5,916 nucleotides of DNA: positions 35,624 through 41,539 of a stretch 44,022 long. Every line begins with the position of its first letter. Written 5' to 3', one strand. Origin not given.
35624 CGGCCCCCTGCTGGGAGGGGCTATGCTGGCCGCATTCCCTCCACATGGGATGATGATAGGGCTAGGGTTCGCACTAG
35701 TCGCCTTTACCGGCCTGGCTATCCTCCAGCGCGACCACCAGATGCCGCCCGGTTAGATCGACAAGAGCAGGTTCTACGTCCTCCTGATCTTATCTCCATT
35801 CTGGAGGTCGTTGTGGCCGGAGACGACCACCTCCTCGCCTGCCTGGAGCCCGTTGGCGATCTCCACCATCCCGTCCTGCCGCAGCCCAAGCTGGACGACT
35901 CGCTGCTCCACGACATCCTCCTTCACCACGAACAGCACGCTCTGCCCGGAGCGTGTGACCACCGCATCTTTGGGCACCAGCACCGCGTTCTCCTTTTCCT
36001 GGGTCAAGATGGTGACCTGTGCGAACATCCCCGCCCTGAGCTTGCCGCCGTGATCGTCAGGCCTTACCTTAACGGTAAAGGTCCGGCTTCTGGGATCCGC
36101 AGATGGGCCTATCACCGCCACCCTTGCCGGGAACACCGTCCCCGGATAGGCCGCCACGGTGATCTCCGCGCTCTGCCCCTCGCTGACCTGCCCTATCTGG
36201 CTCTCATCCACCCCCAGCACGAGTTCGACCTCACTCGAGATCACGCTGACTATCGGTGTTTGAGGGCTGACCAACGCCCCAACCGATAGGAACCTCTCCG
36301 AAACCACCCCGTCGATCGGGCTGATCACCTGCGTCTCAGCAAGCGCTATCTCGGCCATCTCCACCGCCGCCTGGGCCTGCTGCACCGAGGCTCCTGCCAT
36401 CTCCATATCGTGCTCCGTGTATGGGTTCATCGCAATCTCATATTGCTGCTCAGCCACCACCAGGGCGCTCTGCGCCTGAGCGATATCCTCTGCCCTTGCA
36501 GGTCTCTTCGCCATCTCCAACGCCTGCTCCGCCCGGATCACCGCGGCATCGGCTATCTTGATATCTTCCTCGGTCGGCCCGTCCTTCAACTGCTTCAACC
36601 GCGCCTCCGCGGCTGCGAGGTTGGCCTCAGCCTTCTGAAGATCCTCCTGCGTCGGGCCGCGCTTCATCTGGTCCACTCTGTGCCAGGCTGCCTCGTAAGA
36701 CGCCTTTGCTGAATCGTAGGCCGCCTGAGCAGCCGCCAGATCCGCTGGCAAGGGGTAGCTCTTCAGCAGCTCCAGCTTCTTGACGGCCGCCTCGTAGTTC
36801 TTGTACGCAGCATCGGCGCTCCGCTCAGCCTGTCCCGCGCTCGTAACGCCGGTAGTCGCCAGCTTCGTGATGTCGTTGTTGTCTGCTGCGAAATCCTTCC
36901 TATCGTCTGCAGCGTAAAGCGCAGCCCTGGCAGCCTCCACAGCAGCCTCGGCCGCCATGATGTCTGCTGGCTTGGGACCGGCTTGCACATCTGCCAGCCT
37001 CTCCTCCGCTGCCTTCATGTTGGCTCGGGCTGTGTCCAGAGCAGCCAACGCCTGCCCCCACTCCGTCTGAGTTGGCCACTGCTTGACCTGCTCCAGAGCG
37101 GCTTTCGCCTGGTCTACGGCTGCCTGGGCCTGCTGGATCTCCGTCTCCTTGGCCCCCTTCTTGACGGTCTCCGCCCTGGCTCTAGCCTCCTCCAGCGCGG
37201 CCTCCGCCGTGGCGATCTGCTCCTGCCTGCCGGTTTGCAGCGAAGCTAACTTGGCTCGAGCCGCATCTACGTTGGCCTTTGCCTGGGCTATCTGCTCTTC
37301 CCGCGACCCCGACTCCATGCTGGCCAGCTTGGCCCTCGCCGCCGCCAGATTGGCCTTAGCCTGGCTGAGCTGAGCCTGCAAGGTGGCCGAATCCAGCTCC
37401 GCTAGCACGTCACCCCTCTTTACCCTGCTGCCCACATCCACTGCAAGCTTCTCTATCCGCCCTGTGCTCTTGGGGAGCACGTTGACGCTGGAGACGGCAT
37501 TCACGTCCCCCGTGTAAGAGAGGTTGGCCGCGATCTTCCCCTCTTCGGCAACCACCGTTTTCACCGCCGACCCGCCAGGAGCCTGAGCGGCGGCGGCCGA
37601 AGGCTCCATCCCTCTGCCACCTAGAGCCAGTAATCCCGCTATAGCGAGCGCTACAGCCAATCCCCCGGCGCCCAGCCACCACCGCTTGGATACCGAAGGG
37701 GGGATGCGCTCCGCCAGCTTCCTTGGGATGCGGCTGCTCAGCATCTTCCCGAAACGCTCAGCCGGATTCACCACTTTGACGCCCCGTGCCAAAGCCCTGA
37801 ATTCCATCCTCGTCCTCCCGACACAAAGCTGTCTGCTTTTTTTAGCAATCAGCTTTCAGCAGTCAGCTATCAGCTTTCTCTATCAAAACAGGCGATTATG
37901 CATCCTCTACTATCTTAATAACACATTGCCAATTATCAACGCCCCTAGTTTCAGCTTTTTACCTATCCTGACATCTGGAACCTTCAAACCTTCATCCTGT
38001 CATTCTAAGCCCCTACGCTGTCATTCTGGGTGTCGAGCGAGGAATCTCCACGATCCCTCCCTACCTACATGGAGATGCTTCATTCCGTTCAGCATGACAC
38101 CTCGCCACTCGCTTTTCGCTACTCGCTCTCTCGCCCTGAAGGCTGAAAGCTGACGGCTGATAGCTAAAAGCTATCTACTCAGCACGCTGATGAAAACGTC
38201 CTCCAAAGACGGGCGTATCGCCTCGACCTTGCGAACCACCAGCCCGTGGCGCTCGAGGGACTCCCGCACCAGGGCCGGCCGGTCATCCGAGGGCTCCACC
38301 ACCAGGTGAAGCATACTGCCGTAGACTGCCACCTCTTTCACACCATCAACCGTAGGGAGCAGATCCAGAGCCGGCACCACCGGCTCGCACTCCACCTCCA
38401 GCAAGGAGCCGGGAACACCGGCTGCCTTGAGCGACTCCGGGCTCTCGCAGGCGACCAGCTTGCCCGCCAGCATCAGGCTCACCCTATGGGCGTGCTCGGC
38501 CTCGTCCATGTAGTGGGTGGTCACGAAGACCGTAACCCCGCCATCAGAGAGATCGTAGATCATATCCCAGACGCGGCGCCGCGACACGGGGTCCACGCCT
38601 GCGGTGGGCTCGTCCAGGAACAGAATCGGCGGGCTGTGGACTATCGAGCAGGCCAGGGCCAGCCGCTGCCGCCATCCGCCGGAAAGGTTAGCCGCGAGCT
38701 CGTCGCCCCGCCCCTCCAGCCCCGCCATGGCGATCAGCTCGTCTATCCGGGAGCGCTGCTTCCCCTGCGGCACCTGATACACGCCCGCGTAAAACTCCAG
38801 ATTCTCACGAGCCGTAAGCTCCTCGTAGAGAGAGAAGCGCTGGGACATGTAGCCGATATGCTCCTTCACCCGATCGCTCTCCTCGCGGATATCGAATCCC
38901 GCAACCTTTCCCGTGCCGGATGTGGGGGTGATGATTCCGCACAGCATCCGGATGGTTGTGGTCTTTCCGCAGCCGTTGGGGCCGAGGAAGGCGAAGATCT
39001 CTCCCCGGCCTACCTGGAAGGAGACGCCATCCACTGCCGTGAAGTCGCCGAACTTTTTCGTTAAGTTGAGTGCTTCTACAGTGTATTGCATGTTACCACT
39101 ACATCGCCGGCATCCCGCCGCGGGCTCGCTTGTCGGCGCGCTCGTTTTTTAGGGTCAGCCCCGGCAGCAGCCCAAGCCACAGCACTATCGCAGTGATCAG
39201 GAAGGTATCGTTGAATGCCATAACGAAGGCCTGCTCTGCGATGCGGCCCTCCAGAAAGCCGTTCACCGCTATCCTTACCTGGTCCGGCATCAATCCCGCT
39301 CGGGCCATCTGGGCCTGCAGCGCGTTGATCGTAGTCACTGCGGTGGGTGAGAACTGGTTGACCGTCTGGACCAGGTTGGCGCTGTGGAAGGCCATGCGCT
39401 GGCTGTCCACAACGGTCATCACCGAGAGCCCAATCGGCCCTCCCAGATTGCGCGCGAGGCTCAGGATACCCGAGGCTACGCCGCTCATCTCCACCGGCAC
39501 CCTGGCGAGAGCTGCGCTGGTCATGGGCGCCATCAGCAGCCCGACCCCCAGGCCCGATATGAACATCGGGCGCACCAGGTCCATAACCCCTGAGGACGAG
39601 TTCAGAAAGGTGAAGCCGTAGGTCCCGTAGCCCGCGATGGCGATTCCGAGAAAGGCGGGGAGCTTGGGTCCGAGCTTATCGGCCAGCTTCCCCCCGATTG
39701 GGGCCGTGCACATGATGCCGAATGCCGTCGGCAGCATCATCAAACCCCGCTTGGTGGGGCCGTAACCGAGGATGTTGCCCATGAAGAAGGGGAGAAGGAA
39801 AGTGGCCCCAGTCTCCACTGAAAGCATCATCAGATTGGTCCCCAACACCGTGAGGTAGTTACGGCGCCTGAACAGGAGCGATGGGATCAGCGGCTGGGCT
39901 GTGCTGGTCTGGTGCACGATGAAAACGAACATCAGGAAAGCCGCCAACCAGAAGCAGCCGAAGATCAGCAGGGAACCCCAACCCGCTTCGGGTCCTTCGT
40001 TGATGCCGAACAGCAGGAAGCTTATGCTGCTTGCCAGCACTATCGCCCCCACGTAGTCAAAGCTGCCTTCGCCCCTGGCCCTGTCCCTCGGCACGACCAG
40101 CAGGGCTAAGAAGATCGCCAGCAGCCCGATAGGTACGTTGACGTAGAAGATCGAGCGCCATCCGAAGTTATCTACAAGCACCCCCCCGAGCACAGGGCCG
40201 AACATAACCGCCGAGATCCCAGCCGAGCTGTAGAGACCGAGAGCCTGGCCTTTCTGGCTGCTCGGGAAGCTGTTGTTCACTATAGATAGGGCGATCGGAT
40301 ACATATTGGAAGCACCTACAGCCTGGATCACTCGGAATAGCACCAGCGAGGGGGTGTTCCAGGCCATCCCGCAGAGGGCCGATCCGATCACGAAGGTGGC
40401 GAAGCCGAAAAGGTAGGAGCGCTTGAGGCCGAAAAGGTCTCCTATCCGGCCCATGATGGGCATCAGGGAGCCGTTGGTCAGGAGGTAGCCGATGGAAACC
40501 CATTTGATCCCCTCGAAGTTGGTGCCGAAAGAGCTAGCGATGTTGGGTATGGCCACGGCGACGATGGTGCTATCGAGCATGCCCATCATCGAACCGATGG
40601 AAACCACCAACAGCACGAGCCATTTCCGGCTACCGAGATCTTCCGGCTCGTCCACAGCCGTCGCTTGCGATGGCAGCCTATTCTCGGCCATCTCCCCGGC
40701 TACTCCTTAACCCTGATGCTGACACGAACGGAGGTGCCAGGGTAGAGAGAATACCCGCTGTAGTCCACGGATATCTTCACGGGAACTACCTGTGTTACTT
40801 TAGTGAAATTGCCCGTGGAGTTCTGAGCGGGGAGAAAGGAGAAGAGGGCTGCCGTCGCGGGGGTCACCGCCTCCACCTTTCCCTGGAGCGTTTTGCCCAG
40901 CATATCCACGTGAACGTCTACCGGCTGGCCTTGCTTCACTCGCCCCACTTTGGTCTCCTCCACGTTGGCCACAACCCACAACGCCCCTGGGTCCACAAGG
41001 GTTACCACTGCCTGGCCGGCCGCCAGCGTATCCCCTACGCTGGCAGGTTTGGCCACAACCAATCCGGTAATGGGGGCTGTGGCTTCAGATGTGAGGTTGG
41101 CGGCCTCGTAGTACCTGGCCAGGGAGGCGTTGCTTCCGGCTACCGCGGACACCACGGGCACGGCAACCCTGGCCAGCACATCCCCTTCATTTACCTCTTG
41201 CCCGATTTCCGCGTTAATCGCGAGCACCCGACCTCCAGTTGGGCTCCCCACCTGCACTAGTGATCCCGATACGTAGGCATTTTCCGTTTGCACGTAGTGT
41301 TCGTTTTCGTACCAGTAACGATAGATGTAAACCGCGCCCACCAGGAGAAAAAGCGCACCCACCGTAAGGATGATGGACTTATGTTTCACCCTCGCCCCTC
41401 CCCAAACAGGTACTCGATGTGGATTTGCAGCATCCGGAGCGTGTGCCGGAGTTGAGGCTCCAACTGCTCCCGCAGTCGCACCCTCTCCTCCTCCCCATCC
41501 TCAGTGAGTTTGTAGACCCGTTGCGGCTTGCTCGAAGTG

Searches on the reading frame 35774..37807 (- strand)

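Call 58: search_protein_families(library=pfam, proteins=[window:35774-37807:-], max_evalue=0.01)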
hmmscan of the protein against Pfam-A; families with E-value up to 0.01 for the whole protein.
window:35774-37807:- (677 aa): 5 families
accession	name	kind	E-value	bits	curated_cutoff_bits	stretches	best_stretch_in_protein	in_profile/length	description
PF16576.10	HlyD_D23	-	4e-27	95.3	30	2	439-596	53-214/214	Barrel-sandwich domain of CusB or HlyD membrane-fusion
PF13437.12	HlyD_3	-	7.4e-14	52.8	22.2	1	494-593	2-106/106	HlyD family secretion protein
PF13533.13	Biotin_lipoyl_2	-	6.4e-05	23.1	29.8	1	110-139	3-32/32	Biotin-lipoyl like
PF00364.28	Biotin_lipoyl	-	0.0013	19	22.1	0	113-138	48-73/73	Biotin-requiring enzyme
PF12700.13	HlyD_2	-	0.0014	17.9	25.1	0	80-182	38-135/416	HlyD family secretion protein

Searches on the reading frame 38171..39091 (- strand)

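Call 58: search_protein_families(library=pfam, proteins=[window:38171-39091:-], max_evalue=0.01)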
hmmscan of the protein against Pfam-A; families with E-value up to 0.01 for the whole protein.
window:38171-39091:- (306 aa): 7 families
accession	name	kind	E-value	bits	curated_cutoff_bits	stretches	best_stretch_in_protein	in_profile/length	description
PF00005.33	ABC_tran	-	5.7e-33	114.9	25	1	21-164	2-137/137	ABC transporter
PF13304.12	AAA_21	-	2.5e-11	44.7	27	1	126-193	228-298/304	AAA domain, putative AbiEii toxin, Type IV TA system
PF13732.12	DrrA1-3_C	-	1e-06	29.8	27.4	1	243-303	22-80/81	ATP-binding protein DrrA1-3-like, C-terminal domain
PF02463.25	SMC_N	-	5.1e-05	23.3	40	0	116-205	123-209/220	RecF/RecN/SMC N terminal domain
PF13476.12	AAA_23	-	0.00029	22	27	1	23-60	13-49/201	AAA domain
PF00004.35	AAA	-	0.00047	21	21.2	0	35-55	3-23/131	ATPase family associated with various cellular activities (AAA)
PF03215.21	Rad17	-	0.001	19.5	23.8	1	31-106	46-120/186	Rad17 P-loop domain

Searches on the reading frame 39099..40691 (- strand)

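Call 58: search_protein_families(library=pfam, proteins=[window:39099-40691:-], max_evalue=0.01)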
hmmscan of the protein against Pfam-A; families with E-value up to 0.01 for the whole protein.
window:39099-40691:- (530 aa): 3 families
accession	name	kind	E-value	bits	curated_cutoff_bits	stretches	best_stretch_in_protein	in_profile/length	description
PF07690.21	MFS_1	-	3e-54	184.7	33.4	1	31-421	2-346/347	Major Facilitator Superfamily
PF00083.30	Sugar_tr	-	2.6e-05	23.7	22.3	1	79-198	65-190/452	Sugar (and other) transporter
PF05977.19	MFS_3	-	0.0019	17.1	27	1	91-204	82-193/524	Transmembrane secretion effector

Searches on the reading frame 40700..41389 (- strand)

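Call 58: search_protein_families(library=pfam, proteins=[window:40700-41389:-], max_evalue=0.01)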
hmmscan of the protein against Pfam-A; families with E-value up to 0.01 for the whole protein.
window:40700-41389:- (229 aa): 6 families
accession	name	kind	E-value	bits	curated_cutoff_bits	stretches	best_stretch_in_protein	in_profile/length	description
PF13437.12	HlyD_3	-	1.7e-17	64.5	22.2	1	104-209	3-94/106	HlyD family secretion protein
PF16576.10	HlyD_D23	-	3.9e-17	62.7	30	1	99-178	107-187/214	Barrel-sandwich domain of CusB or HlyD membrane-fusion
PF00529.27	CusB_dom_1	-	1.6e-06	28.7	26.5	1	69-226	12-88/89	Cation efflux system protein CusB domain 1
PF13533.13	Biotin_lipoyl_2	-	4.7e-06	26.7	29.8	1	45-74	1-30/32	Biotin-lipoyl like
PF13572.11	DUF4134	-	0.0058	17.3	26.5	1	5-45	40-80/93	Domain of unknown function (DUF4134)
PF00364.28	Biotin_lipoyl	-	0.0094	16.2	22.1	0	46-74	44-72/73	Biotin-requiring enzyme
